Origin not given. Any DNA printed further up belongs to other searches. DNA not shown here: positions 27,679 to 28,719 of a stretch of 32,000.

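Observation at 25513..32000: CDP-inositol-forming gene pair (MIPS + IPCT-like) inside a hopanoid/isoprenoid block, with no acceptor transferase nearby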

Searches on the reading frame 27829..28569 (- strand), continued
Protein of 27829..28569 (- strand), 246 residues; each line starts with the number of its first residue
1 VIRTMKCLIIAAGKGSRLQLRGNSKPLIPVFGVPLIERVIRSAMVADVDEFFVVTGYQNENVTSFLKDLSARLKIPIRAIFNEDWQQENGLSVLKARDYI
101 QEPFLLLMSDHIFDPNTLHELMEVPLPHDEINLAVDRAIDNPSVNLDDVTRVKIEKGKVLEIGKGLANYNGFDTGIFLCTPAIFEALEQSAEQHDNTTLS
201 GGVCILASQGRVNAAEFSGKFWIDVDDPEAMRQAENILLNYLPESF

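Call 50: list_cluster_members(proteins=[P0164, P0195, P0243, P0248, P0242, P0121, P0122, P0125, P0001])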
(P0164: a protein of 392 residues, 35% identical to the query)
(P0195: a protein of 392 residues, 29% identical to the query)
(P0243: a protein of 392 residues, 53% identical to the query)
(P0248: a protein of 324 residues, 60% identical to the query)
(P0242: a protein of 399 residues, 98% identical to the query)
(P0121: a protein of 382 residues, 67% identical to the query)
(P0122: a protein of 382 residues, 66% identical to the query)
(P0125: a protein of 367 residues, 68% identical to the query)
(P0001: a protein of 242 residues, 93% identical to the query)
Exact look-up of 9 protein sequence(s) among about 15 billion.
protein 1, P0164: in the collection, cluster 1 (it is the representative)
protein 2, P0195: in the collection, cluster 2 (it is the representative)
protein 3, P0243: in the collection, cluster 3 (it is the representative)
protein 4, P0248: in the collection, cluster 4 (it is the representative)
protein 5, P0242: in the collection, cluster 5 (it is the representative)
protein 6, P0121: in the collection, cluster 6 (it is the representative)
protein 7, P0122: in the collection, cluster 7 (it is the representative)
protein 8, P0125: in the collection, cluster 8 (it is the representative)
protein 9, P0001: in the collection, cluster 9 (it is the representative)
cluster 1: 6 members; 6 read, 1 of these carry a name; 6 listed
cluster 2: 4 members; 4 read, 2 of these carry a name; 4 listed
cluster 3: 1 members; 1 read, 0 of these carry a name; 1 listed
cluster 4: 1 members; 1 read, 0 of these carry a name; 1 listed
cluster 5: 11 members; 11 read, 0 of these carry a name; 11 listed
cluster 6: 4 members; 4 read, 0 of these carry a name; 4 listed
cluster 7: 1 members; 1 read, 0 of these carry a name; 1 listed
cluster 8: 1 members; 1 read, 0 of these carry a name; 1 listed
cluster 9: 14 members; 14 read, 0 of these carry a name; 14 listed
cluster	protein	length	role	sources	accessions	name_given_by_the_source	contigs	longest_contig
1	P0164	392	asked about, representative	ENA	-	-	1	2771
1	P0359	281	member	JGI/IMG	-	phosphatidylglycerophosphate synthase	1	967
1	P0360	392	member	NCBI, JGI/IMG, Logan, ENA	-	-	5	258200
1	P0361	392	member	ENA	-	-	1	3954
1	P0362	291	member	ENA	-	-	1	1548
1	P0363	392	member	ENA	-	-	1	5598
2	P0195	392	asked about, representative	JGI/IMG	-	phosphatidylglycerophosphate synthase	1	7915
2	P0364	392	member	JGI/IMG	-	phosphatidylglycerophosphate synthase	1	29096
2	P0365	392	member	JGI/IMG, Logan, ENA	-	-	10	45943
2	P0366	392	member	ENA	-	-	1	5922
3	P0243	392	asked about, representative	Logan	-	-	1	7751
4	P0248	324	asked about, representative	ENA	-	-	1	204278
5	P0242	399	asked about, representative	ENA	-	-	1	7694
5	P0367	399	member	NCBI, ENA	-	-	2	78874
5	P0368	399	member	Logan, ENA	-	-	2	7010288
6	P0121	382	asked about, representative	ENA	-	-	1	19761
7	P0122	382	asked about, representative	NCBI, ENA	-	-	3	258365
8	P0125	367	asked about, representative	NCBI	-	-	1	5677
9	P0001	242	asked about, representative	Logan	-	-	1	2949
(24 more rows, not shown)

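Call 51: find_encoding_contigs(protein=P0069, flank=10000, max_places=1)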
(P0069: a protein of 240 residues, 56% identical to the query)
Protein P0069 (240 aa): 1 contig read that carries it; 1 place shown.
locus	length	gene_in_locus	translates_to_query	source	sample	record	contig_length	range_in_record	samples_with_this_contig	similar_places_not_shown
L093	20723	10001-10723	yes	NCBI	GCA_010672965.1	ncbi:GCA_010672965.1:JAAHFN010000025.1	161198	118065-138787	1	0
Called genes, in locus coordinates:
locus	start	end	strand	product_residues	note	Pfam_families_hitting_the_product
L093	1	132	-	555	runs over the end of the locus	PF00474:SSF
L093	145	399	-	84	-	PF13937:DUF4212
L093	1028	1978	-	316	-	PF06951:PLA2G12 (weak), PF13946:DUF4214 (faint)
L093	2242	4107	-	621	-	PF22807:TrAA12, PF23500:DUF7133 (weak), PF07995:GSDH, PF22807:TrAA12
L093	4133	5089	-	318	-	-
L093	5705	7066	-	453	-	PF22807:TrAA12, PF07995:GSDH, PF23500:DUF7133 (weak), PF22807:TrAA12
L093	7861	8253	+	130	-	PF01738:DLH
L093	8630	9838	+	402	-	PF04188:Mannosyl_trans2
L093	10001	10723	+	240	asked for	PF00483:NTP_transferase, PF12804:NTP_transf_3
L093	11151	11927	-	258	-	PF09520:HinfI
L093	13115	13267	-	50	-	-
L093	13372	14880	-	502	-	PF20695:UbiD_N, PF01977:UbiD, PF20696:UbiD_C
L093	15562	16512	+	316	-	PF11583:AurF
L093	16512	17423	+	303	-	PF01596:Methyltransf_3 (weak), PF13578:Methyltransf_24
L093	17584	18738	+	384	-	PF00266:Aminotran_5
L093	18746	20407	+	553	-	-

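Call 59: predict_structure(alignment_id=A1)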
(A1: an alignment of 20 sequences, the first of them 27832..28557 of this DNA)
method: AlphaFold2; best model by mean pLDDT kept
length: 242 residues; sequences in the alignment: 20
mean_pLDDT: 91.2   pTM: 0.90
mean pLDDT of the five models: 91.2, 90.5, 89.9, 89.9, 89.6
residues with pLDDT >= 90: 178; 70-90: 55; 50-70: 7; < 50: 2
segments of 3 or more residues with pLDDT < 50: none
pLDDT, mean of each block of 10 residues (from residue 1): 92 72 92 96 96 95 98 96 93 96 94 93 94 84 88 94 91 96 97 96 97 86 89 77 38
secondary structure, 60 per line:
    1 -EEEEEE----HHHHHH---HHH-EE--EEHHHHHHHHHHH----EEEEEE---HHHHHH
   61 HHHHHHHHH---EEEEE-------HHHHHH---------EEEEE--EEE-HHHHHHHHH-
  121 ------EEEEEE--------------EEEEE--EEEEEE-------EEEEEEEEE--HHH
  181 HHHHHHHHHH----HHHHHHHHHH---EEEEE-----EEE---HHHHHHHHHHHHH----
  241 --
elements in order: E2-7 H12-17 H31-41 E46-51 H55-69 E73-77 H85-90 E100-104 E107-109 H111-119 E127-132 E147-151 E154-159 E167-175 H178-190 H195-204 E208-212 E218-220 H224-236

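Call 62: fold_search(model_id=the predicted structure, library=pdb)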
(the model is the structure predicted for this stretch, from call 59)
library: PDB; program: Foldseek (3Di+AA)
matches with E <= 10: 1220; with E <= 0.001: 583
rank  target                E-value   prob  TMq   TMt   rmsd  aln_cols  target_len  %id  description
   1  4mnd                  1.7e-19  1.00  0.81  0.49   2.7       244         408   27  Crystal structure of Archaeoglobus fulgidus IPCT-DIPPS bifunctional membrane protein (released 2014-07-02)
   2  2xme_E                3.5e-19  1.00  0.75  0.88   2.6       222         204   28  The X-ray structure of CTP:inositol-1-phosphate cytidylyltransferase from Archaeoglobus fulgidus (released 2011-05-04)
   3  2xme_D                5.4e-19  1.00  0.74  0.88   2.5       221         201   26  The X-ray structure of CTP:inositol-1-phosphate cytidylyltransferase from Archaeoglobus fulgidus (released 2011-05-04)
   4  2xme_F                1.6e-18  1.00  0.75  0.86   2.9       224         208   27  The X-ray structure of CTP:inositol-1-phosphate cytidylyltransferase from Archaeoglobus fulgidus (released 2011-05-04)
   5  2xmh_D                2.2e-18  1.00  0.74  0.87   2.7       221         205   28  The X-ray structure of CTP:inositol-1-phosphate cytidylyltransferase from Archaeoglobus fulgidus (released 2011-05-04)
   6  2xme_J                2.8e-18  1.00  0.73  0.88   2.5       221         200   26  The X-ray structure of CTP:inositol-1-phosphate cytidylyltransferase from Archaeoglobus fulgidus (released 2011-05-04)
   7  2xmh_C                2.8e-18  1.00  0.74  0.88   2.6       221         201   28  The X-ray structure of CTP:inositol-1-phosphate cytidylyltransferase from Archaeoglobus fulgidus (released 2011-05-04)
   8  2xmh_A                3.0e-18  1.00  0.73  0.89   2.2       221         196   25  The X-ray structure of CTP:inositol-1-phosphate cytidylyltransferase from Archaeoglobus fulgidus (released 2011-05-04)
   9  4jd0                  3.0e-18  1.00  0.84  0.83   2.9       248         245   22  Structure of the inositol-1-phosphate CTP transferase from T. maritima. (released 2013-09-18)
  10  7x8j_A                3.8e-18  1.00  0.77  0.54   3.5       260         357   25  Arabidopsis GDP-D-mannose pyrophosphorylase (VTC1) structure (unliganded) (released 2022-05-18)
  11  2xme_C                4.1e-18  1.00  0.73  0.88   2.4       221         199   26  The X-ray structure of CTP:inositol-1-phosphate cytidylyltransferase from Archaeoglobus fulgidus (released 2011-05-04)
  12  2xme_I                4.6e-18  1.00  0.73  0.88   2.6       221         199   26  The X-ray structure of CTP:inositol-1-phosphate cytidylyltransferase from Archaeoglobus fulgidus (released 2011-05-04)
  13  2xme_L                4.9e-18  1.00  0.74  0.89   2.4       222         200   27  The X-ray structure of CTP:inositol-1-phosphate cytidylyltransferase from Archaeoglobus fulgidus (released 2011-05-04)
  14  2xme_B                5.2e-18  1.00  0.73  0.88   2.5       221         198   26  The X-ray structure of CTP:inositol-1-phosphate cytidylyltransferase from Archaeoglobus fulgidus (released 2011-05-04)
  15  2xme_H                6.3e-18  1.00  0.72  0.87   2.5       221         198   25  The X-ray structure of CTP:inositol-1-phosphate cytidylyltransferase from Archaeoglobus fulgidus (released 2011-05-04)
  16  2xme_A                7.2e-18  1.00  0.73  0.87   2.7       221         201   26  The X-ray structure of CTP:inositol-1-phosphate cytidylyltransferase from Archaeoglobus fulgidus (released 2011-05-04)
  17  2xme_G                8.6e-18  1.00  0.73  0.88   2.4       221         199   26  The X-ray structure of CTP:inositol-1-phosphate cytidylyltransferase from Archaeoglobus fulgidus (released 2011-05-04)
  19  2xme_K                1.2e-17  1.00  0.73  0.87   2.4       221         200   26  The X-ray structure of CTP:inositol-1-phosphate cytidylyltransferase from Archaeoglobus fulgidus (released 2011-05-04)
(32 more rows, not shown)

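Call 63: find_encoding_contigs(protein=P0263, flank=10000, max_places=1)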
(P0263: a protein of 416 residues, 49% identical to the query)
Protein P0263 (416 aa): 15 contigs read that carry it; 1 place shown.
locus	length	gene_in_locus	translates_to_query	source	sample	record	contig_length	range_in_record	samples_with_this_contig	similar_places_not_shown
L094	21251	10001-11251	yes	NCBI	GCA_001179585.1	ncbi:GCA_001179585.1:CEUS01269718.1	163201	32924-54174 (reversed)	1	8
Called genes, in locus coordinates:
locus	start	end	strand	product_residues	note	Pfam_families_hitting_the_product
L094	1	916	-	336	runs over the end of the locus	PF01073:3Beta_HSD, PF01370:Epimerase, PF02719:Polysacc_synt_2, PF04321:RmlD_sub_bind, PF05368:NmrA (weak), PF16363:GDP_Man_Dehyd, PF13460:NAD_binding_10, PF07993:NAD_binding_4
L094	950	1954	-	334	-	PF02558:ApbA, PF08546:ApbA_C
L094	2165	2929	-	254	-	PF00106:adh_short, PF08659:KR, PF13561:adh_short_C2, PF23441:SDR (weak)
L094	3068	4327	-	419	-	PF01266:DAO (faint), PF01494:FAD_binding_3 (faint), PF07992:Pyr_redox_2 (faint), PF13450:NAD_binding_8 (faint), PF22607:FAD_binding-like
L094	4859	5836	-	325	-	PF03706:LPG_synthase_TM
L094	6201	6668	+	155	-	PF09912:DUF2141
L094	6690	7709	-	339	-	PF13353:Fer4_12 (weak), PF04055:Radical_SAM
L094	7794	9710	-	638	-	PF13292:DXP_synthase_N, PF00456:Transketolase_N (faint), PF00676:E1_dh (weak), PF02775:TPP_enzyme_C, PF02779:Transket_pyr, PF02780:Transketolase_C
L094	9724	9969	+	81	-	-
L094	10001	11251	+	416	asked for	PF01066:CDP-OH_P_transf (weak)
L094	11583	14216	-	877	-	PF03176:MMPL, PF00873:ACR_tran (faint), PF03176:MMPL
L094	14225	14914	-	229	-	PF01048:PNP_UDP_1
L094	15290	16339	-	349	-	PF01408:GFO_IDH_MocA, PF03447:NAD_binding_3 (weak), PF02894:GFO_IDH_MocA_C, PF22725:GFO_IDH_MocA_C3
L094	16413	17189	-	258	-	PF00132:Hexapep (faint), PF25084:LbH_EIF2B (faint), PF25087:GMPPB_C (faint), PF13720:Acetyltransf_11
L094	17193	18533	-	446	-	PF03331:LpxC, PF22817:ApeP-like, PF07977:FabA, PF22818:ApeI-like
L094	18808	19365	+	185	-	PF08207:EFP_N, PF01132:EFP, PF09285:Elong-fact-P_C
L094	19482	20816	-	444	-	PF02885:Glycos_trans_3N, PF00591:Glycos_transf_3, PF07831:PYNP_C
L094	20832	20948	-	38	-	-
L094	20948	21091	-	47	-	-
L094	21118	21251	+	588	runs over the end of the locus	PF03485:Arg_tRNA_synt_N, PF00750:tRNA-synt_1d, PF05746:DALR_1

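Call 64: find_encoding_contigs(protein=P0251, flank=10000, max_places=1)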
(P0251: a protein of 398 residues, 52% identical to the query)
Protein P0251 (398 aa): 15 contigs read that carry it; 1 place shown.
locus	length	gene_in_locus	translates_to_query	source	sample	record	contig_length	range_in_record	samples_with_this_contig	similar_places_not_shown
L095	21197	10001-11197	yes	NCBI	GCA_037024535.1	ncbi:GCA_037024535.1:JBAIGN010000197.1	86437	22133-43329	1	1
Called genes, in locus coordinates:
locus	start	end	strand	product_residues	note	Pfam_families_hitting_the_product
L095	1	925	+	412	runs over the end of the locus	PF12704:MacB_PCD, PF02687:FtsX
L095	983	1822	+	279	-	PF00561:Abhydrolase_1, PF00975:Thioesterase, PF12146:Hydrolase_4, PF03096:Ndr (faint), PF06821:Ser_hydrolase (faint), PF12697:Abhydrolase_6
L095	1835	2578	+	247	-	PF00205:TPP_enzyme_M (faint), PF02146:SIR2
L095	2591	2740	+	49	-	-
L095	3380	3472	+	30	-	-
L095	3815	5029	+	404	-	PF02515:CoA_transf_3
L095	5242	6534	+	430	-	PF07690:MFS_1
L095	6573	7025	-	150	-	PF00383:dCMP_cyt_deam_1, PF14437:MafB19-deam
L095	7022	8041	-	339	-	PF02163:Peptidase_M50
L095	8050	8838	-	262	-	PF01887:SAM_HAT_N, PF20257:SAM_HAT_C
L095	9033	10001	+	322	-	PF04055:Radical_SAM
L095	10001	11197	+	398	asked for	PF01066:CDP-OH_P_transf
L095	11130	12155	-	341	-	PF03706:LPG_synthase_TM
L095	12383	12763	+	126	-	PF22277:EncFtn-like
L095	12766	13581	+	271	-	PF04454:Linocin_M18, PF09950:Major_capside (weak)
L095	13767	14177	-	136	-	PF14539:DUF4442, PF13622:4HBT_3, PF03061:4HBT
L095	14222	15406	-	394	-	PF02771:Acyl-CoA_dh_N, PF02770:Acyl-CoA_dh_M, PF00441:Acyl-CoA_dh_1, PF08028:Acyl-CoA_dh_2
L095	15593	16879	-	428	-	PF25786:HEAT_GCN1_C (faint), PF01347:TPR_Vitellogenin (weak), PF01602:Adaptin_N (faint), PF13513:HEAT_EZ (faint), PF02985:HEAT (faint), PF13646:HEAT_2, PF13646:HEAT_2, PF03130:HEAT_PBS (weak), +3 more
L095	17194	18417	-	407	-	PF02515:CoA_transf_3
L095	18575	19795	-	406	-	PF02515:CoA_transf_3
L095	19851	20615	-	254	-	PF00378:ECH_1, PF16113:ECH_2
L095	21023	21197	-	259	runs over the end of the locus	PF00106:adh_short, PF08659:KR (weak), PF13561:adh_short_C2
